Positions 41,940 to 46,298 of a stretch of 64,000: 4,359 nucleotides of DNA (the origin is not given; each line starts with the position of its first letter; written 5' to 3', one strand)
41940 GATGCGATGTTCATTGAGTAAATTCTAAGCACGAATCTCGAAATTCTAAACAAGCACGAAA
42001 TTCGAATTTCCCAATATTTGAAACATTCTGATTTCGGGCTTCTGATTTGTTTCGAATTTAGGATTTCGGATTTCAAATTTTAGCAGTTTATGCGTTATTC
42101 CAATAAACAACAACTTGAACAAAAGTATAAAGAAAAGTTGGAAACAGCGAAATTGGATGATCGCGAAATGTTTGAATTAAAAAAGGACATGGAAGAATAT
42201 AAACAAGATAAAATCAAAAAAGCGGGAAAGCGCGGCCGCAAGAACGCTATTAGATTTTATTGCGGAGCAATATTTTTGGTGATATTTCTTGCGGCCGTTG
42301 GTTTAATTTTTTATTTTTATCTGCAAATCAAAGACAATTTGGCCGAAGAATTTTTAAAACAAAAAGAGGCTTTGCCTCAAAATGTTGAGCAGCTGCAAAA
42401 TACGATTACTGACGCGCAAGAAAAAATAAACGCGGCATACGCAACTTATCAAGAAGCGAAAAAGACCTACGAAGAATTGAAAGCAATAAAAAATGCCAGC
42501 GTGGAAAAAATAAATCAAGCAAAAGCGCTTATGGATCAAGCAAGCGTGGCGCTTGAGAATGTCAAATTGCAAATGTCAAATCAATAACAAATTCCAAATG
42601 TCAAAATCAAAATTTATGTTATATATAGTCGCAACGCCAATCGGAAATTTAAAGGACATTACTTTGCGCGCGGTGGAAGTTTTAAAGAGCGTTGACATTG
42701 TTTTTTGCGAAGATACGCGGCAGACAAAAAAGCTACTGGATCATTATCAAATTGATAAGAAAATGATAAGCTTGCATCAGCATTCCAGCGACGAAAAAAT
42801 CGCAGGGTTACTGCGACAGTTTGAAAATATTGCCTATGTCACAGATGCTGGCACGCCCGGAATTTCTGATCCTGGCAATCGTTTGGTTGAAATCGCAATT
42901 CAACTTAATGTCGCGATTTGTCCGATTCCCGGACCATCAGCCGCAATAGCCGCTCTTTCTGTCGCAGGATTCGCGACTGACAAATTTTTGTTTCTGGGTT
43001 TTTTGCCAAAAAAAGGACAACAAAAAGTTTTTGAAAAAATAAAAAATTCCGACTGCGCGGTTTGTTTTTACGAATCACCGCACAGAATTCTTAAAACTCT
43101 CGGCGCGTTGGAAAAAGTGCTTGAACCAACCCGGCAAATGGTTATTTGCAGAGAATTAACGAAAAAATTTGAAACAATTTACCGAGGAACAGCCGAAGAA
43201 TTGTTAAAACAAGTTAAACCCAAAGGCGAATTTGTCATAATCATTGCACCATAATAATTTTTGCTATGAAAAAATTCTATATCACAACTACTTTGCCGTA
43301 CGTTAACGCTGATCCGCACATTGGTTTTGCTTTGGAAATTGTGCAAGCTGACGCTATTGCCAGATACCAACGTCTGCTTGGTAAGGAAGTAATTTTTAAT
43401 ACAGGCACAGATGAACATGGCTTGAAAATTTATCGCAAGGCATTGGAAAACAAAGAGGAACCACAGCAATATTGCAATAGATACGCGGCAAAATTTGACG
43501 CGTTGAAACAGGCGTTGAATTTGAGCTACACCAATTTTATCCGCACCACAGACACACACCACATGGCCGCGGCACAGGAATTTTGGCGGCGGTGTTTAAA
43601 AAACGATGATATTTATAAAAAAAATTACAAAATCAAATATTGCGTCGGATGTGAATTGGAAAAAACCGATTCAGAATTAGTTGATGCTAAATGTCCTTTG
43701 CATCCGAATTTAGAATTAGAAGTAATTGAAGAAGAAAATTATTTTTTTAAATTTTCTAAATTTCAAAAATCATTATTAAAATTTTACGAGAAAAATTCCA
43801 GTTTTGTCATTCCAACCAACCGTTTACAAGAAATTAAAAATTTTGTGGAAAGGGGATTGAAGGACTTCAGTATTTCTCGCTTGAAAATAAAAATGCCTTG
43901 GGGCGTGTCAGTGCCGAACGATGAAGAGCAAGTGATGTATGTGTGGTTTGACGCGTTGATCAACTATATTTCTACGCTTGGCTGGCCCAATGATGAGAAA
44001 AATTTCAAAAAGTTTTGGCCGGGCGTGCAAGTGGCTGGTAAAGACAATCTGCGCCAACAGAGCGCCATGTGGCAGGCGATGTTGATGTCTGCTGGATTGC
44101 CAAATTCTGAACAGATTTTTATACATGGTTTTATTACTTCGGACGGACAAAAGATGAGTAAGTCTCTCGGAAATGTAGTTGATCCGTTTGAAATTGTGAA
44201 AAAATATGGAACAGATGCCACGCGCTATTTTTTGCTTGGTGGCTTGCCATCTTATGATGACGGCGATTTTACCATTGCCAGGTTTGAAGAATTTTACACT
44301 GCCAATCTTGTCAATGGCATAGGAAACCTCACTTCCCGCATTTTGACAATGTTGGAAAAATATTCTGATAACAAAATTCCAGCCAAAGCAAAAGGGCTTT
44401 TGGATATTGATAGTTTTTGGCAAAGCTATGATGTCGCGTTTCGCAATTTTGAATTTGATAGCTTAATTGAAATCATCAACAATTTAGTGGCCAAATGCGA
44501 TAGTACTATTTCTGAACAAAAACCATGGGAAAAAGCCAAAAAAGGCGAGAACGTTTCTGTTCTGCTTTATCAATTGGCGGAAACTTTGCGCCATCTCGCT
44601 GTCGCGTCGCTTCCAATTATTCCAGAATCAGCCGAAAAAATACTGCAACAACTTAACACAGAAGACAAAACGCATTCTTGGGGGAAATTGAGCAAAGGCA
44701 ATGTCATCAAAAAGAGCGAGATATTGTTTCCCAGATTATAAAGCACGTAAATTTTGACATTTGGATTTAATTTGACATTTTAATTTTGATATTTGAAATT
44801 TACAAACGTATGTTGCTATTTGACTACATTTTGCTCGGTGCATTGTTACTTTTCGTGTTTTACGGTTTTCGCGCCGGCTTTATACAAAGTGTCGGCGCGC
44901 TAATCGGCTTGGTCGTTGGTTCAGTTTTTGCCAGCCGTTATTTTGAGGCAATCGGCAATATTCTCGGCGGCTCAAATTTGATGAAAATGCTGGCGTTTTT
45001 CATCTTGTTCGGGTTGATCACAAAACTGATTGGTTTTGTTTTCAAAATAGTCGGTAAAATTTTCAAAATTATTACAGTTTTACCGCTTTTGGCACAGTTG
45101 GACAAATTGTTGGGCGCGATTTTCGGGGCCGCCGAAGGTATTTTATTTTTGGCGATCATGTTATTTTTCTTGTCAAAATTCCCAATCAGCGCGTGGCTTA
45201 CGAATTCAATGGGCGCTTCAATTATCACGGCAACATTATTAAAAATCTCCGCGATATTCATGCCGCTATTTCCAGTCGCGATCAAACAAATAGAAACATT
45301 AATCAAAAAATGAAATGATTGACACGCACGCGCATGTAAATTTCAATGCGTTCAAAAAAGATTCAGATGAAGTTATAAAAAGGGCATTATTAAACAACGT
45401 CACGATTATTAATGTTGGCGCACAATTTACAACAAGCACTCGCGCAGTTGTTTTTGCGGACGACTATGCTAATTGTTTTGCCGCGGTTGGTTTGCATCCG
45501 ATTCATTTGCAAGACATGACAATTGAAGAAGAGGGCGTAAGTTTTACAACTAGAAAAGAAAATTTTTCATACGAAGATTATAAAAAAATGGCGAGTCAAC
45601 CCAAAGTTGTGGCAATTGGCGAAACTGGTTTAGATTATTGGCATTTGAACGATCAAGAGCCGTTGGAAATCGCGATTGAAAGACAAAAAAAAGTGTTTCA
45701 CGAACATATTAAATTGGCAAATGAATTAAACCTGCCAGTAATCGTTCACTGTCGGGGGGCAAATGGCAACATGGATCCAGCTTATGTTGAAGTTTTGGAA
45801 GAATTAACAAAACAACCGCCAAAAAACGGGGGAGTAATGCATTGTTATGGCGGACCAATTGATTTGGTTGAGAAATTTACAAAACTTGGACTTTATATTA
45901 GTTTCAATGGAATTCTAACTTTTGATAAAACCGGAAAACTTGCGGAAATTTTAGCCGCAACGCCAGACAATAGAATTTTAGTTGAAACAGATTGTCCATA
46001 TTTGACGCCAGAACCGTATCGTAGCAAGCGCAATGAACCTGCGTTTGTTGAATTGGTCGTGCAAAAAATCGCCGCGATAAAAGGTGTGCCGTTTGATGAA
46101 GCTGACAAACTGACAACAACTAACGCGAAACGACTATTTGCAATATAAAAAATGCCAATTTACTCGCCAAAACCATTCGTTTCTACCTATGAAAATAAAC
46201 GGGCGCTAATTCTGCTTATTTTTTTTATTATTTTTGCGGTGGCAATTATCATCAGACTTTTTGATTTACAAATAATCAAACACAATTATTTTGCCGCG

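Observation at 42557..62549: Recurrent intergenic motif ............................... immediately upstream of at least four genes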

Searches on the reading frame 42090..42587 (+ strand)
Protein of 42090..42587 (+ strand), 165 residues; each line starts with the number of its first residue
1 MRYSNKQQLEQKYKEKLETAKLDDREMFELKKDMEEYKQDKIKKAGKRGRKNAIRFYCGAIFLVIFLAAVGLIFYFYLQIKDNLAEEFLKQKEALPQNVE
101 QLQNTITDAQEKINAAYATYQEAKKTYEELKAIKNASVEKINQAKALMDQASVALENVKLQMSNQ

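Call 14: search_protein_families(library=pfam, proteins=[window:42090-42587:+])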
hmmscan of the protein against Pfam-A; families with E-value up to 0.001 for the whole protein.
window:42090-42587:+ (165 aa): 1 family
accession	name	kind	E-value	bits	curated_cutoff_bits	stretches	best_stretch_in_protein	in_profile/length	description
PF04012.17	PspA_IM30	-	0.00074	19.6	33.9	0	7-148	40-149/220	PspA/IM30 family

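Call 68: search_protein_families(library=ncbifam, proteins=[window:42090-42587:+], max_evalue=0.01)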
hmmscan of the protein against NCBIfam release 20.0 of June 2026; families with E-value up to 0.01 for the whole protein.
window:42090-42587:+ (165 aa): 3 families
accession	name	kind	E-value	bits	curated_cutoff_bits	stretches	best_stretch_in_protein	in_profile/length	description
NF002939.0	PRK03598.1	equivalog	0.00038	19.7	393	1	83-162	125-202/332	secretion protein HlyD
NF052642.1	amidase_SagB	exception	0.0011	18.3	425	1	59-151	11-97/282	peptidoglycan release complex glucosaminidase SagB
NF043058.1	T4SS_LegC2C7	subfamily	0.0065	15.5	350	1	80-163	123-209/348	LegC2/C7 family Dot/Icm T4SS effector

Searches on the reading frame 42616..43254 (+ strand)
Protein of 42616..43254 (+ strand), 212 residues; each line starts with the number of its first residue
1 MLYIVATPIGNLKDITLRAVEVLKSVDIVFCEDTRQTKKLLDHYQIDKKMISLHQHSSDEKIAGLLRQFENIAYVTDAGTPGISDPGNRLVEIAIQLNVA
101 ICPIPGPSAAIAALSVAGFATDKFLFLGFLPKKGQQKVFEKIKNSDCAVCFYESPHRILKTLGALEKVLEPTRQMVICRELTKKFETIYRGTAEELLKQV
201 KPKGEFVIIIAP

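Call 14: search_protein_families(library=pfam, proteins=[window:42616-43254:+])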
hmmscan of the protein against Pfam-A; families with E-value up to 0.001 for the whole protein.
window:42616-43254:+ (212 aa): 1 family
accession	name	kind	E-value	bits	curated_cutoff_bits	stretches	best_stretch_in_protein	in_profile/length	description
PF00590.25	TP_methylase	-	3e-34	119.3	27.8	1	1-196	1-211/212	Tetrapyrrole (Corrin/Porphyrin) Methylases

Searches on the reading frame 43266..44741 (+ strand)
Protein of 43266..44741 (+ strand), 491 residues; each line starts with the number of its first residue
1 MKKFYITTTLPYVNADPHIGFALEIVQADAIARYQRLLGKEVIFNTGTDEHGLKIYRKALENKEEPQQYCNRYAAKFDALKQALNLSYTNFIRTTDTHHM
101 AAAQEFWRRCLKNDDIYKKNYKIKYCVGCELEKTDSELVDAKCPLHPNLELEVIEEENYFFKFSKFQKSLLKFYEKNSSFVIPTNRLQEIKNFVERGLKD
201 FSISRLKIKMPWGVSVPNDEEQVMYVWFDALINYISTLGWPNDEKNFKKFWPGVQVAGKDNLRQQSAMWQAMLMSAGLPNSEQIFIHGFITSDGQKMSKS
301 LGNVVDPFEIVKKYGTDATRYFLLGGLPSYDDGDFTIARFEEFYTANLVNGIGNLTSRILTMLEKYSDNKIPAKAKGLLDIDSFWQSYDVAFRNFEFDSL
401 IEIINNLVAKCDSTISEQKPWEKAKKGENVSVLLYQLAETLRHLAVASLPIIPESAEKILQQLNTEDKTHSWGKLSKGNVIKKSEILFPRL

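Call 14: search_protein_families(library=pfam, proteins=[window:43266-44741:+])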
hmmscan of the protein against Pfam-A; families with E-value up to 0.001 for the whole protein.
window:43266-44741:+ (491 aa): 5 families
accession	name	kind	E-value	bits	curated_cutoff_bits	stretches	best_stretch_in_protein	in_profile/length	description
PF09334.17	tRNA-synt_1g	-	1.4e-96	324.1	20.1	2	137-359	163-390/391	tRNA synthetases class I (M)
PF00133.28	tRNA-synt_1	-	2.5e-37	129.1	22.7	2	220-324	295-403/414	tRNA synthetases class I (I, L, M and V)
PF01406.26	tRNA-synt_1e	-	4.5e-15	56.2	27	2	12-120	18-125/301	tRNA synthetases class I (C) catalytic domain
PF19303.5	Anticodon_3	-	0.0001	22.7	23.5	1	388-482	25-126/152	Anticodon binding domain of methionyl tRNA ligase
PF08264.19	Anticodon_1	-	0.00062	20.1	25.1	0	386-470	13-100/148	Anticodon-binding domain of tRNA ligase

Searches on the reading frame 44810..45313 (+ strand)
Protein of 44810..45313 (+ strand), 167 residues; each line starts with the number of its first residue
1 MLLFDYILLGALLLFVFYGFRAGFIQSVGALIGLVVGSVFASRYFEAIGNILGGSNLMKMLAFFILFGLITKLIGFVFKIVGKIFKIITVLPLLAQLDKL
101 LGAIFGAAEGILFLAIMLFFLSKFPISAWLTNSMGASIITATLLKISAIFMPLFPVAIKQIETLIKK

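Call 14: search_protein_families(library=pfam, proteins=[window:44810-45313:+])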
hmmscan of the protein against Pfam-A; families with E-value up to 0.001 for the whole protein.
window:44810-45313:+ (167 aa): 1 family
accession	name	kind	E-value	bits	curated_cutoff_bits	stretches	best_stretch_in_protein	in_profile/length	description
PF02674.22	Colicin_V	-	4.1e-20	72.7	29.3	1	4-139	1-139/144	Colicin V production protein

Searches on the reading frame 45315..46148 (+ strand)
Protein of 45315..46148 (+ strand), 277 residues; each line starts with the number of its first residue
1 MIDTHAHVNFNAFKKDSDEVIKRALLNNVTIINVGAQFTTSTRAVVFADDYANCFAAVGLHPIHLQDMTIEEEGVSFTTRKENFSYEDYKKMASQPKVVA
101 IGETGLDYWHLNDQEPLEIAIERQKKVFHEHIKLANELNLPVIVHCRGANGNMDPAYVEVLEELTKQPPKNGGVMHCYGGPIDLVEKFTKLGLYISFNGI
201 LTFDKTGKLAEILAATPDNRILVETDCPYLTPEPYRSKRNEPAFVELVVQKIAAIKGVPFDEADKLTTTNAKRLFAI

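Call 14: search_protein_families(library=pfam, proteins=[window:45315-46148:+])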
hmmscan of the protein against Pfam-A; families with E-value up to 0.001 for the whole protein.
window:45315-46148:+ (277 aa): 3 families
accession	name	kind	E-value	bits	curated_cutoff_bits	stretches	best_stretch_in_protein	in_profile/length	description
PF01026.27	TatD_DNase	-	1.6e-75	254.2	27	1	2-275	1-252/253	TatD related DNase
PF07969.17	Amidohydro_3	-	3.2e-05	24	29.7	1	44-203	182-339/472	Amidohydrolase family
PF04909.20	Amidohydro_2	-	0.00056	20.2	26.4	0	129-276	128-288/289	Amidohydrolase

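Call 15: find_encoding_contigs(protein=window:45315-46148:+, flank=10000, max_places=10)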
Protein window:45315-46148:+ (277 aa): no gene with exactly this product is on record in the collection.
